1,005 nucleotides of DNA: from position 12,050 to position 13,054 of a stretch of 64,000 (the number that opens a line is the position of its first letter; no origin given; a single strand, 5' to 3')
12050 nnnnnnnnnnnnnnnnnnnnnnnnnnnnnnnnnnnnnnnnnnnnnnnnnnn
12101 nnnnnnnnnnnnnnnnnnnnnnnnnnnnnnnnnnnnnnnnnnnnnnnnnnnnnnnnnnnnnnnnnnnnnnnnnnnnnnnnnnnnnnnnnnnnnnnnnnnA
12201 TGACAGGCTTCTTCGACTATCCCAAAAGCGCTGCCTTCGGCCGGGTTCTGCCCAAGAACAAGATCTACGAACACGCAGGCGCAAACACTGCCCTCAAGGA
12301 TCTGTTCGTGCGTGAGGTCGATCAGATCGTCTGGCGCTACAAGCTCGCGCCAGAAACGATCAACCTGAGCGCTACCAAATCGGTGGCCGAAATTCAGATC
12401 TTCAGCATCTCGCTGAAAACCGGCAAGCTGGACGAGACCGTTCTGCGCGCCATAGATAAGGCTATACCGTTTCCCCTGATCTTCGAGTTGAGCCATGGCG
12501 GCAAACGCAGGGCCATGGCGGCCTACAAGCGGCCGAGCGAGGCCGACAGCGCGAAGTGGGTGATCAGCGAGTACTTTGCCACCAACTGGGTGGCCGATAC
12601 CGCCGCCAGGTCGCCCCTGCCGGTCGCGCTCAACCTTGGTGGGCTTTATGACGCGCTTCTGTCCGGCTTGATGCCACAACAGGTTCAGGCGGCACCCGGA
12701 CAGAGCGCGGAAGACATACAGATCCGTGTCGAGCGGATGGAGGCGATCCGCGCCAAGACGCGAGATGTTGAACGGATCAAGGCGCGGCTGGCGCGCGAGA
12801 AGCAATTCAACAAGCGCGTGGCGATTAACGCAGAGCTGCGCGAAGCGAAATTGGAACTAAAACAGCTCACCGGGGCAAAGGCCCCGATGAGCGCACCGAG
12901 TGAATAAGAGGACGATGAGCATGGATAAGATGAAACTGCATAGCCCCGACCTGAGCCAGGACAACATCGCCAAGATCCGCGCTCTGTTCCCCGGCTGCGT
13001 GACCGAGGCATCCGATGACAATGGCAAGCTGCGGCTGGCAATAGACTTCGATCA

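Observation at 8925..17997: Four-gene SNF2 helicase / DUF4391-like / Type III Mod / Type III Res operon: candidate uncharacterised composite defence system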

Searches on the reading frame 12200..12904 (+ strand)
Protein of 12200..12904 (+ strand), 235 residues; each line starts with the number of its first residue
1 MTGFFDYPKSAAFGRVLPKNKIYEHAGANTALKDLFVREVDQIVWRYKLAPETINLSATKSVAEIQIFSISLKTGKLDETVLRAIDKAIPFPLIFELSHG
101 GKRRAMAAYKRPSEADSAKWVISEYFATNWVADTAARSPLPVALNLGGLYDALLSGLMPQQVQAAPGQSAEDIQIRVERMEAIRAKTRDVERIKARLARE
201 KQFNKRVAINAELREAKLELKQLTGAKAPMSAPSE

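Call 8: search_protein_families(library=pfam, proteins=[window:12200-12904:+], max_evalue=0.01)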
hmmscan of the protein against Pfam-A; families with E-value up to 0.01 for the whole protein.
window:12200-12904:+ (235 aa): 1 family
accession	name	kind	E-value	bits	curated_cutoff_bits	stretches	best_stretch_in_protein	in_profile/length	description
PF14335.11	DUF4391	-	3.4e-60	204.3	29.9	1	5-220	1-232/232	Domain of unknown function (DUF4391)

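Call 9: search_protein_families(library=padloc, proteins=[window:12200-12904:+], max_evalue=0.01)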
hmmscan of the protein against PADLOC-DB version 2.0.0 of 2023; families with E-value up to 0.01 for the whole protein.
window:12200-12904:+ (235 aa): 0 families

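Call 10: search_protein_families(library=ncbifam, proteins=[window:12200-12904:+], max_evalue=0.01)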
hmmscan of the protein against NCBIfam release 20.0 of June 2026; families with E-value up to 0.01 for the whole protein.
window:12200-12904:+ (235 aa): 0 families

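Call 16: find_homologous_proteins(query=window:12200-12904:+, max_evalue=0.00001)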
Query window:12200-12904:+ (235 aa): 4947 proteins with E <= 0.00001 among 6472 candidates; the best 120 are listed.
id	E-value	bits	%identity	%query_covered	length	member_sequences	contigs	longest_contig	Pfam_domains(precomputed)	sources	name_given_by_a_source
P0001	7.4e-142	488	97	100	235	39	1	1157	PF14335.12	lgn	-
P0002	2.6e-136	470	93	100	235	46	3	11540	PF14335.12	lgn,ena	-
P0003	1.1e-134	465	91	100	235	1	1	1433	PF14335.12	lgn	-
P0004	3.8e-133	460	91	100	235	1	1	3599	PF14335.12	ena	-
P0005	5.4e-132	456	89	100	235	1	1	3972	PF14335.12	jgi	-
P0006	2.0e-131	454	89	100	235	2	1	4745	PF14335.12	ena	-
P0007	3.6e-131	454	90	100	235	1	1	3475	PF14335.12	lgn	-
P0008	1.4e-130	452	89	100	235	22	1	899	PF14335.12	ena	-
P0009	1.0e-128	446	90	95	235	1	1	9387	PF14335.12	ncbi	-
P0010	4.8e-126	437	87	100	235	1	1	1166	PF14335.12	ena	-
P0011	3.3e-125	434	86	100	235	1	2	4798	PF14335.12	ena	-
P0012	1.2e-120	419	83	100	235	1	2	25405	PF14335.12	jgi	jgi:uncharacterized protein DUF4391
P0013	1.3e-119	416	83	100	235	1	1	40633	PF14335.12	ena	-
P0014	3.9e-119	414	85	97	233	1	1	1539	PF14335.12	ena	-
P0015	4.9e-119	414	87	96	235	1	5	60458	PF14335.12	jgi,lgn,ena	-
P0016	4.4e-118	411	82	100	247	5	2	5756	PF14335.12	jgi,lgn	jgi:hypothetical protein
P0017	4.8e-117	407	80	100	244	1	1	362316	PF14335.12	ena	-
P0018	8.1e-117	407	83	97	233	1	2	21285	PF14335.12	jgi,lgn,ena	-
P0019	2.2e-115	402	80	99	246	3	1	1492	PF14335.12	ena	-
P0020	2.0e-108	379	78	97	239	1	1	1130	PF14335.12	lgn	-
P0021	3.1e-108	379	78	97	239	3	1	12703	PF14335.12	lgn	-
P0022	6.8e-108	378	77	97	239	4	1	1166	PF14335.12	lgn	-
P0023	2.6e-107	376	78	97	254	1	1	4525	PF14335.12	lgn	-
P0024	3.2e-106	372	77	97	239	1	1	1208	PF14335.12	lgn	-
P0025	4.2e-106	372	77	97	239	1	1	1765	PF14335.12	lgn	-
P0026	4.3e-106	372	74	100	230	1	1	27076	PF14335.12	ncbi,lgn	ncbi:MAG: DUF4391 domain-containing protein [Dehalococcoidia bacterium]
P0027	4.7e-106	372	77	97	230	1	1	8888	PF14335.12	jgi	jgi:hypothetical protein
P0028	7.8e-106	371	77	97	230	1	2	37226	PF14335.12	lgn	-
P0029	8.5e-106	371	75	100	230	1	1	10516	PF14335.12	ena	-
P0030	1.1e-105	370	77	97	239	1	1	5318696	PF14335.12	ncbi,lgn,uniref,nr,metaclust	ncbi:DUF4391 domain-containing protein [Pannonibacter phragmitetus]|uniref:Methyl-accepting chemotax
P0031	1.5e-105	370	76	97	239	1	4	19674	PF14335.12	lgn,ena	-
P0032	1.8e-105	370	76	97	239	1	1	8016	PF14335.12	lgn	-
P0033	2.2e-105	369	76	95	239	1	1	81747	PF14335.12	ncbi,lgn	ncbi:MAG: DUF4391 domain-containing protein [Hyphomicrobiales bacterium]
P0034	2.3e-105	369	77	97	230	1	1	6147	PF14335.12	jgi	jgi:hypothetical protein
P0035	2.5e-105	369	76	97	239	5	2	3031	PF14335.12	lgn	-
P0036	3.8e-105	369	76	97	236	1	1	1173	PF14335.12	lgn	-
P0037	4.4e-105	368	76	96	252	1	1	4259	PF14335.12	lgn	-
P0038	4.4e-105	368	75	100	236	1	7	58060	PF14335.12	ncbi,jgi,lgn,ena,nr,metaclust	ncbi:MAG: DUF4391 domain-containing protein [Rhodospirillales bacterium CG15_BIG_FIL_POST_REV_8_21_1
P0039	5.5e-105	368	76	97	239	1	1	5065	PF14335.12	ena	-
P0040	5.6e-105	368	74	100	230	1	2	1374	PF14335.12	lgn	-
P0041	5.7e-105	368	76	97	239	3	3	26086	PF14335.12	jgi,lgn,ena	-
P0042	7.1e-105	368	74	98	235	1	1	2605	PF14335.12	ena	-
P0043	7.2e-105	368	74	100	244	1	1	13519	PF14335.12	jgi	jgi:hypothetical protein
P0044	7.9e-105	367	73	99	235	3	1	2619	PF14335.12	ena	-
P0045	9.4e-105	367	77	95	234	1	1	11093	PF14335.12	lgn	-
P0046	1.0e-104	367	76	97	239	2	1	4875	PF14335.12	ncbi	-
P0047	1.1e-104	367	74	98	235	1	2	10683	PF14335.12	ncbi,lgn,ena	-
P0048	2.0e-104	366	73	100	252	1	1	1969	PF14335.12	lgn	-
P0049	2.1e-104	366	76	95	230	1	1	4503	PF14335.12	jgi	jgi:hypothetical protein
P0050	3.7e-104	365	72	99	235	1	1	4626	PF14335.12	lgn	-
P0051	4.3e-104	365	73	98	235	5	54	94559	PF14335.12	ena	-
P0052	4.5e-104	365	72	99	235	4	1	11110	PF14335.12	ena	-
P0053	4.7e-104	365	73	99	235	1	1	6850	PF14335.12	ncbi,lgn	-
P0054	5.2e-104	365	74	100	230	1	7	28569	PF14335.12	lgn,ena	-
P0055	5.8e-104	365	75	100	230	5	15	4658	PF14335.12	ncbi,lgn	ncbi:MAG: DUF4391 domain-containing protein [Pseudorhodoplanes sp.]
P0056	6.5e-104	364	76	95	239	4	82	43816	PF14335.12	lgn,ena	-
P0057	7.1e-104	364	75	96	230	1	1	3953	PF14335.12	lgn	-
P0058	7.8e-104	364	76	95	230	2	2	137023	PF14335.12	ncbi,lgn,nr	ncbi:MAG: DUF4391 domain-containing protein [Rhodospirillales bacterium]|nr:DUF4391 domain-containin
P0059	1.1e-103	364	75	95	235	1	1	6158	PF14335.12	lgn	-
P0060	1.1e-103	364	77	95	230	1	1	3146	PF14335.12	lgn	-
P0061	1.1e-103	364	74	100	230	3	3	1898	PF14335.12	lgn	-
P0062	1.2e-103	364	73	100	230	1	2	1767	PF14335.12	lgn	-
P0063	1.2e-103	364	72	100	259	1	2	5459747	PF14335.12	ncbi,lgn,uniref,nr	ncbi:DUF4391 domain-containing protein [Thalassobaculum sp. OXR-137]|uniref:DUF4391 domain-containin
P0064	1.4e-103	363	72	99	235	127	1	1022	PF14335.12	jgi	jgi:hypothetical protein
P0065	1.5e-103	363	72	99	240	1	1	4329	PF14335.12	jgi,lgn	-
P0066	1.5e-103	363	73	99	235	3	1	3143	PF14335.12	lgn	-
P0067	1.9e-103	363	76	95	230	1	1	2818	PF14335.12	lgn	-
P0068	2.0e-103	363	76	95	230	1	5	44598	PF14335.12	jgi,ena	jgi:hypothetical protein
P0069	2.1e-103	363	74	96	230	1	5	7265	PF14335.12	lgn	-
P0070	2.6e-103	363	75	97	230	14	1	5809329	PF14335.12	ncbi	ncbi:DUF4391 domain-containing protein [Mesorhizobium sp. URHB0026]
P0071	2.9e-103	362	74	100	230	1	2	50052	PF14335.12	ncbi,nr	ncbi:MAG: DUF4391 domain-containing protein [Pseudolabrys sp.]|nr:DUF4391 domain-containing protein 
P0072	2.9e-103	362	72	98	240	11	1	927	PF14335.12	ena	-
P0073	3.1e-103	362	73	98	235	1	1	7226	PF14335.12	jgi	jgi:hypothetical protein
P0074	3.5e-103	362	77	95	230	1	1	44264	PF14335.12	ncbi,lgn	-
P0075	3.7e-103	362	75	97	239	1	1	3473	PF14335.12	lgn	-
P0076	4.2e-103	362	72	98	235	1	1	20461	PF14335.12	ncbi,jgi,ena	jgi:hypothetical protein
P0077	4.4e-103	362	74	100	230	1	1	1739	PF14335.12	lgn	-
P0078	5.1e-103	362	75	96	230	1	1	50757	PF14335.12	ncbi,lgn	-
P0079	5.1e-103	362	72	99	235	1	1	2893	PF14335.12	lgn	-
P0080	5.3e-103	362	72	99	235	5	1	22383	PF14335.12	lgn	-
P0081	5.4e-103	362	72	99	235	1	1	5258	PF14335.12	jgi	jgi:hypothetical protein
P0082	5.4e-103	361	75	95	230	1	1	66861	PF14335.12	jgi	jgi:hypothetical protein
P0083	5.8e-103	361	74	97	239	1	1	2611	PF14335.12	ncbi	-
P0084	6.6e-103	361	72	99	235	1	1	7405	PF14335.12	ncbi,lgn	-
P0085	7.8e-103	361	72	99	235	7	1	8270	PF14335.12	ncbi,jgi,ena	jgi:hypothetical protein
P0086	7.8e-103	361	72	100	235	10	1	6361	PF14335.12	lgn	-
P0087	9.2e-103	361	77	95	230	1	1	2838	PF14335.12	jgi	jgi:hypothetical protein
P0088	1.0e-102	361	74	100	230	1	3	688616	PF14335.12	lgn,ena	-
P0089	1.1e-102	361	74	97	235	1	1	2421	PF14335.12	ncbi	-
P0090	1.4e-102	360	75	95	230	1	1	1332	PF14335.12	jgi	jgi:hypothetical protein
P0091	1.4e-102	360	72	100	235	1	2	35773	PF14335.12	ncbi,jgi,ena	jgi:hypothetical protein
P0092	1.4e-102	360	71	99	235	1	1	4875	PF14335.12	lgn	-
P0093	1.4e-102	360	72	98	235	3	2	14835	PF14335.12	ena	-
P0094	1.4e-102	360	71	99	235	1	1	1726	PF14335.12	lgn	-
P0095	1.7e-102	360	73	100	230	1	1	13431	PF14335.12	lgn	-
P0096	1.7e-102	360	71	99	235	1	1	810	PF14335.12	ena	-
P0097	1.8e-102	360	76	95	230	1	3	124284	PF14335.12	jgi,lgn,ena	jgi:hypothetical protein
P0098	2.0e-102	360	77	95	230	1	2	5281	PF14335.12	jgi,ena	-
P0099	2.1e-102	360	73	96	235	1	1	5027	PF14335.12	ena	-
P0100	2.2e-102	359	75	96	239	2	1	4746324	PF14335.12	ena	-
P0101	2.2e-102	359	71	99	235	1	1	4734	PF14335.12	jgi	jgi:hypothetical protein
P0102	2.3e-102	359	72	100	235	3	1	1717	PF14335.12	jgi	jgi:hypothetical protein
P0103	2.3e-102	359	75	98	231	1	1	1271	PF14335.12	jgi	jgi:hypothetical protein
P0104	2.7e-102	359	74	98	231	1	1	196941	PF14335.12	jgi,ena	-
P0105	2.8e-102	359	71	99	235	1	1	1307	PF14335.12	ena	-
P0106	3.3e-102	359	71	98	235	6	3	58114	PF14335.12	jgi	jgi:hypothetical protein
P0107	3.4e-102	359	76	95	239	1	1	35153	PF14335.12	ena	-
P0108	3.4e-102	359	73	95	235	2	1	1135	PF14335.12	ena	-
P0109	3.5e-102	359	73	100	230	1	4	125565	PF14335.12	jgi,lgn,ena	-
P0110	3.6e-102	359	72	99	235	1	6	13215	PF14335.12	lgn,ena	-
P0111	3.9e-102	359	72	100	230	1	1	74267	PF14335.12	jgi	jgi:hypothetical protein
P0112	4.0e-102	359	72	99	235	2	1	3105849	PF14335.12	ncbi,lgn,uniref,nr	ncbi:hypothetical protein KSAC_09890 [Komagataeibacter saccharivorans]|uniref:DUF4391 domain-contain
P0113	4.1e-102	359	75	95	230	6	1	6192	PF14335.12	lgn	-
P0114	4.2e-102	359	72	98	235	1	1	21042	PF14335.12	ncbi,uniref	ncbi:DUF4391 domain-containing protein [Roseomonas chloroacetimidivorans]|uniref:DUF4391 domain-cont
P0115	5.1e-102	358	71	98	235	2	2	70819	PF14335.12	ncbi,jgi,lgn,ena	-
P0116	5.2e-102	358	71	100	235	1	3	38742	PF14335.12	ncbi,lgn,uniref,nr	ncbi:DUF4391 domain-containing protein [Phenylobacterium sp.]|uniref:DUF4391 domain-containing prote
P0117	5.6e-102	358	72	98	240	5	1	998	PF14335.12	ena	-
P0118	6.8e-102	358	72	99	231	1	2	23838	PF14335.12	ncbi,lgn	-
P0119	7.2e-102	358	71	99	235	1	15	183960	PF14335.12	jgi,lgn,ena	jgi:hypothetical protein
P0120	7.2e-102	358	72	98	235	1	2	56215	PF14335.12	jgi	jgi:hypothetical protein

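Call 18: find_related_loci(query=A1, collection=genome_contigs, flank=10000)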
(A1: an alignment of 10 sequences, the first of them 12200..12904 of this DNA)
Query A1 (235 aa) in genome_contigs; peptide patterns used: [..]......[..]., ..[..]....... (x = any residue, [..] = any of these).
382 stretches matched a pattern; 324 encode a relative of the query (tblastn E <= 1e-3); the best 80 are kept; 80 distinct loci.
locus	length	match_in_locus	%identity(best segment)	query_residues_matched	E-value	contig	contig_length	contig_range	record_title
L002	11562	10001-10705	92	1-235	3e-145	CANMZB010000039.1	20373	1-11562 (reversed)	uncultured Sulfitobacter sp. isolate 3-1129-G.fasta genome assembly, contig: NODE_39, whole genome shotgun sequence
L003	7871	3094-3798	87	1-235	2e-136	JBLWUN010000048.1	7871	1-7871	MAG: Maricaulaceae bacterium isolate EA10-03 A10maxbin.005RE.5K@48, whole genome shotgun sequence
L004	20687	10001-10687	76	1-235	6e-115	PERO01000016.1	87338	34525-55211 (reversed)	MAG: Methylobacterium sp. isolate DS2.3.33 DS2_1000147_87338, whole genome shotgun sequence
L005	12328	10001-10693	75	1-234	2e-114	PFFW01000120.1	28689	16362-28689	MAG: Rhodospirillales bacterium CG15_BIG_FIL_POST_REV_8_21_14_020_66_15 CG15_8_21_14_0.20_scaffold_1148_c, whole genome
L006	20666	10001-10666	76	1-223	1e-113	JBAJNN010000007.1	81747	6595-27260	MAG: Hyphomicrobiales bacterium isolate MAG5-Ocu2016 MAG-Ocu-5-OculinaPatagonica-C39, whole genome shotgun sequence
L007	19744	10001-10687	75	1-235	4e-113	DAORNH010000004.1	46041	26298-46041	MAG TPA_asm: Hyphomicrobiaceae bacterium isolate AMR_MDS_5452 NODE_591_length_46041_cov_8.917866, whole genome shotgun s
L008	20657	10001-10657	76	1-224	5e-113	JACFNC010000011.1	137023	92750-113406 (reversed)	MAG: Rhodospirillales bacterium isolate BROCD014 NODE_143_length_137023_cov_27.709706, whole genome shotgun sequence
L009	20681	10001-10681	74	1-228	3e-112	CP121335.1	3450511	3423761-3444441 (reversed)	MAG: Rhizobiaceae bacterium isolate NCC532_bact_4045 chromosome, complete genome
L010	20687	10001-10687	74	1-235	4e-112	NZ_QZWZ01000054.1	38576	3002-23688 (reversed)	Mesorhizobium waimense strain ICMP19557 NODE_54_length_38576_cov_10.6496, whole genome shotgun sequence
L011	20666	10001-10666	75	4-226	6e-112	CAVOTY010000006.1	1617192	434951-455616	MAG: uncultured Alphaproteobacteria bacterium isolate MFD00082.bin.1.149 genome assembly, contig: contig_563, whole geno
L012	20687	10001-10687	74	1-235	6e-112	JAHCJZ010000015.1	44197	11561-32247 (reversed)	MAG: Bauldia sp. isolate TGS_PRO13 PRO13_15, whole genome shotgun sequence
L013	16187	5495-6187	73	2-234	9e-112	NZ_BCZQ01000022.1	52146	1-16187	Sphingopyxis terrae subsp. terrae NBRC 15098, whole genome shotgun sequence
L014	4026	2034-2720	73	1-235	3e-112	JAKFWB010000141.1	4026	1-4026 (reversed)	MAG: Porphyrobacter sp. isolate D4_Bin_6 D4_0006264, whole genome shotgun sequence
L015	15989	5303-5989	72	4-234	1e-110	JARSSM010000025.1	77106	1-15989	MAG: Defluviicoccus sp. isolate SCELSE-4-Def NODE_614_length_77106_cov_18.586196, whole genome shotgun sequence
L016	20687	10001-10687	72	4-234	1e-110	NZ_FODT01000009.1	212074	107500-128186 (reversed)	Rhodopseudomonas pseudopalustris strain DSM 123, whole genome shotgun sequence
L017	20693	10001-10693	73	2-234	1e-110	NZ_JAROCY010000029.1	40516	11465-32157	Novosphingobium cyanobacteriorum strain HBC54 contig29, whole genome shotgun sequence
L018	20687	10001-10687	72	2-232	7e-111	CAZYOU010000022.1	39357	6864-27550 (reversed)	MAG TPA_asm: uncultured Stakelama sp. isolate SRP287051_co2_112 genome assembly, contig: NODE_2221_length_39357_cov_13.6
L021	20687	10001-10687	72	4-234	2e-109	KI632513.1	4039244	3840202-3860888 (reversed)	Rhodopseudomonas palustris JSC-3b genomic scaffold Scaffold1, whole genome shotgun sequence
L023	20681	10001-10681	71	4-235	1e-108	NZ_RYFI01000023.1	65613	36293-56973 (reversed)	Hansschlegelia zhihuaiae strain S 113 Scaffold23, whole genome shotgun sequence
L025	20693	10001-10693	72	4-235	1e-108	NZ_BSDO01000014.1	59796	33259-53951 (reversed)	Xanthobacter flavus strain 301 sequence14, whole genome shotgun sequence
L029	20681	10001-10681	71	4-232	2e-107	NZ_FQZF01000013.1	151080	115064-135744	Roseomonas rosea strain DSM 14916, whole genome shotgun sequence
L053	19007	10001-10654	66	1-223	2e-99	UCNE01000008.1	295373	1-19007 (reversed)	Rhizobiales bacterium isolate R129_K genome assembly, contig: contig_8, whole genome shotgun sequence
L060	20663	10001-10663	66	1-226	5e-93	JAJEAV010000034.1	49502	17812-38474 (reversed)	MAG: Gammaproteobacteria bacterium isolate jk18x7bins.8 k141_133628, whole genome shotgun sequence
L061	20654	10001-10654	63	1-223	7e-91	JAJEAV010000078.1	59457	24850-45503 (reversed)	MAG: Gammaproteobacteria bacterium isolate jk18x7bins.8 k141_1123632, whole genome shotgun sequence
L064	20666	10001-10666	59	1-227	1e-90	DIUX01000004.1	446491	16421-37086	MAG TPA_asm: Micavibrio sp. UBA6147 UBA6147_contig_2198, whole genome shotgun sequence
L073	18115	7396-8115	58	4-228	4e-86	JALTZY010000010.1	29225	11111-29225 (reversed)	MAG: Rhodobacteraceae bacterium isolate S141_metabat2_scaf2bin.180 S141_NODE_1037_length_29225_cov_2.273833, whole genom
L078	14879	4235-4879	58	4-223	5e-84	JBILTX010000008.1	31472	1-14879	MAG: Alphaproteobacteria bacterium isolate ME2018-07-24_3300044631_group8_bin174 Rohwer_bin2070_scaffold_730_c1, whole g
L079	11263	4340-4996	58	1-224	6e-84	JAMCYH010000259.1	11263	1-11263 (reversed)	MAG: Deltaproteobacteria bacterium isolate FK_Sedi_B_Bin.36 NODE_23662_length_11263_cov_4.97881, whole genome shotgun se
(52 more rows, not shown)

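Call 22: search_solved_structures(query=A1, max_evalue=1)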
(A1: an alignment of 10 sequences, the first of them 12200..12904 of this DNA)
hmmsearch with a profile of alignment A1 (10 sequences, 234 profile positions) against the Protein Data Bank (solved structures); distinct sequences matched with E-value up to 1: 1.
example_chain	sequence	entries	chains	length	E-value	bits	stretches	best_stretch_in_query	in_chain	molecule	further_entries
4fyu_A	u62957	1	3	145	0.95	12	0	103-142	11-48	Thioredoxin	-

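Call 40: predict_structure(alignment_id=A2)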
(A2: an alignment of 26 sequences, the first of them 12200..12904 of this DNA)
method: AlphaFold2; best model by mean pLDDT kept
length: 235 residues; sequences in the alignment: 26
mean_pLDDT: 50.9   pTM: 0.27
mean pLDDT of the five models: 50.9, 46.9, 46.1, 45.4, 44.9
residues with pLDDT >= 90: 0; 70-90: 44; 50-70: 51; < 50: 140
segments of 3 or more residues with pLDDT < 50: 1-28, 50-69, 72-77, 97-171, 227-235
pLDDT, mean of each block of 10 residues (from residue 1): 26 32 40 59 59 42 40 49 58 47 46 43 40 39 38 40 37 64 78 83 82 79 55 39
secondary structure, 60 per line:
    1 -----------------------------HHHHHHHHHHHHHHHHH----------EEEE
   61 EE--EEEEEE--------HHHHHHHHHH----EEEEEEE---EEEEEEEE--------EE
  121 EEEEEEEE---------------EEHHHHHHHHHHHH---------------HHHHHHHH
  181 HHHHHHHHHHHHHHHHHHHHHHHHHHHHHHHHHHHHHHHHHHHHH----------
elements in order: H30-46 E57-62 E65-70 H79-88 E93-99 E103-110 E119-128 H146-157 H173-225

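Call 41: search_dna_similar(query=window:12200-12904:+, collection=plasmids, mode=protein, max_rows=40, rows=spread, max_evalue=0.001)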
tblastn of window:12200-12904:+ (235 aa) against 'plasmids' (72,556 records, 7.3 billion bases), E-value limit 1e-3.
Records with a match: 58; places in all: 58; records where one place covers at least 80% of the query: 57.
Best place of each record, by identity: 60-80% 1; <60% 57.
By first word of the organism name: Escherichia 14; Acinetobacter 11; Lactococcus 4; Vibrio 3; Citrobacter 2; Aeromonas 2; Sphingobium 1; Methylotuvimicrobium 1; Variovorax 1; Raoultella 1; and 18 more.
By predicted mobility (MOB-suite, as given by PLSDB): non-mobilizable 25; mobilizable 19; conjugative 14.
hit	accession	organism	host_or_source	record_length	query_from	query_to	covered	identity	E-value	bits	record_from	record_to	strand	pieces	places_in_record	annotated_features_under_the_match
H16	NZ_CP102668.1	Sphingobium sp. JS3065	whole organism,chemical plant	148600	4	223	94%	62.1%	8e-88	290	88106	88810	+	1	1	DUF4391 domain-containing protein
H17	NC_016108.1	Methylotuvimicrobium alcaliphilum 20Z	-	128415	2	224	95%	59.2%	3e-80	268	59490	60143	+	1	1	DUF4391 domain-containing protein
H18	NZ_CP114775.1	Raoultella planticola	Homo sapiens,cell ...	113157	2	228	97%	55.9%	2e-78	263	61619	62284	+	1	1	DUF4391 domain-containing protein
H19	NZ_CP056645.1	Citrobacter freundii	culture,Freshwater sample from ...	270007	2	223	94%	56.8%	5e-76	256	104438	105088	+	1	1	DUF4391 domain-containing protein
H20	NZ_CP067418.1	Aeromonas media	cell culture,water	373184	7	225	93%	55.0%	8e-75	253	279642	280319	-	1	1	DUF4391 domain-containing protein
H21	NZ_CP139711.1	Sulfitobacter sp. OXR-159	Bacterial Culture,hydrothermal vent ...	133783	4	229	96%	49.8%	1e-66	229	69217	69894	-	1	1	DUF4391 domain-containing protein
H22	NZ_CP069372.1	Neotabrizicola shimadae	microbial biofilm,biofilm, Nakabusa ...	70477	4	228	96%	45.3%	2e-54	194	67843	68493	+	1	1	DUF4391 domain-containing protein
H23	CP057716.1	Escherichia coli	culture,Pooled pig faecal samples ...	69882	1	223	95%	42.4%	9e-56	198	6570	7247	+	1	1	DUF4391 domain-containing protein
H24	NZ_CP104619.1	Escherichia coli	cell culture,chicken feces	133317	1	223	95%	42.4%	9e-56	198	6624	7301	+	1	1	DUF4391 domain-containing protein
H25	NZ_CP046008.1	Escherichia coli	swine,mixed culture,feces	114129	1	223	95%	42.0%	1e-53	192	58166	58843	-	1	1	DUF4391 domain-containing protein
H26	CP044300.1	Escherichia coli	Pork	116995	1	223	95%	42.0%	1e-53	192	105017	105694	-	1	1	DUF4391 domain-containing protein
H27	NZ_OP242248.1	Escherichia coli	Homo sapiens,stool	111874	1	223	95%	42.0%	4e-53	190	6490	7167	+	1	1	DUF4391 domain-containing protein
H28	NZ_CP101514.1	Escherichia coli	migratory bird,feces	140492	1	223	95%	41.6%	4e-53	190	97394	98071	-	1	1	DUF4391 domain-containing protein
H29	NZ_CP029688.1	Escherichia coli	single strain,air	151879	1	223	95%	41.6%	4e-53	190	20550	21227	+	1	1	DUF4391 domain-containing protein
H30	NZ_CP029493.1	Escherichia coli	Homo sapiens,fecal sample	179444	1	223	95%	41.6%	4e-53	190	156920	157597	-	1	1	DUF4391 domain-containing protein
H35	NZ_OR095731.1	Acinetobacter pittii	-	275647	1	225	96%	34.8%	7e-42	158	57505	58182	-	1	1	DUF4391 domain-containing protein | helicase-related protein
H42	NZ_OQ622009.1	Vibrio parahaemolyticus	-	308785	8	220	91%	26.5%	8e-9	62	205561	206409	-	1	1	DUF4391 domain-containing protein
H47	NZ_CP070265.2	Lactococcus lactis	Whole organism,Dairy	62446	7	223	92%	24.5%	2e-5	52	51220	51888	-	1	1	DUF4391 domain-containing protein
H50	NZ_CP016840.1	Brochothrix thermosphacta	cell culture,poultry meat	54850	4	225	94%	22.0%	4e-4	48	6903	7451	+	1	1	hypothetical protein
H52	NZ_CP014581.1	Paraburkholderia phytofirmans OLGA172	-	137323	5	219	91%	22.4%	5e-5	51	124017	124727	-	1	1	DUF4391 domain-containing protein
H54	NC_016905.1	Shewanella baltica OS678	-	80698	8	217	89%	21.5%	2e-4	49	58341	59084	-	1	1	DUF4391 domain-containing protein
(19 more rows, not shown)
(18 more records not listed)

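Call 42: search_dna_similar(query=window:12200-12904:+, collection=phages, mode=protein, max_rows=20, max_evalue=0.001)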
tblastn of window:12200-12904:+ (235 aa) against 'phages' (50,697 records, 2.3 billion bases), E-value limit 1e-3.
Records with a match: 2; places in all: 2; records where one place covers at least 80% of the query: 2.
Best place of each record, by identity: <60% 2.
By first word of the organism name: Bacteriophage 2.
By host as written in the record: - 2.
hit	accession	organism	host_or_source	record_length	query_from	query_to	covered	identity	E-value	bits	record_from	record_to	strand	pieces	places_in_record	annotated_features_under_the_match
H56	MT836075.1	Bacteriophage sp.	human fecal samples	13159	1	225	96%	37.0%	6e-33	130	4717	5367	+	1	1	record has no annotation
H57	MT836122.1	Bacteriophage sp.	human fecal samples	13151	1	224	95%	26.0%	5e-18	88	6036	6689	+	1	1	record has no annotation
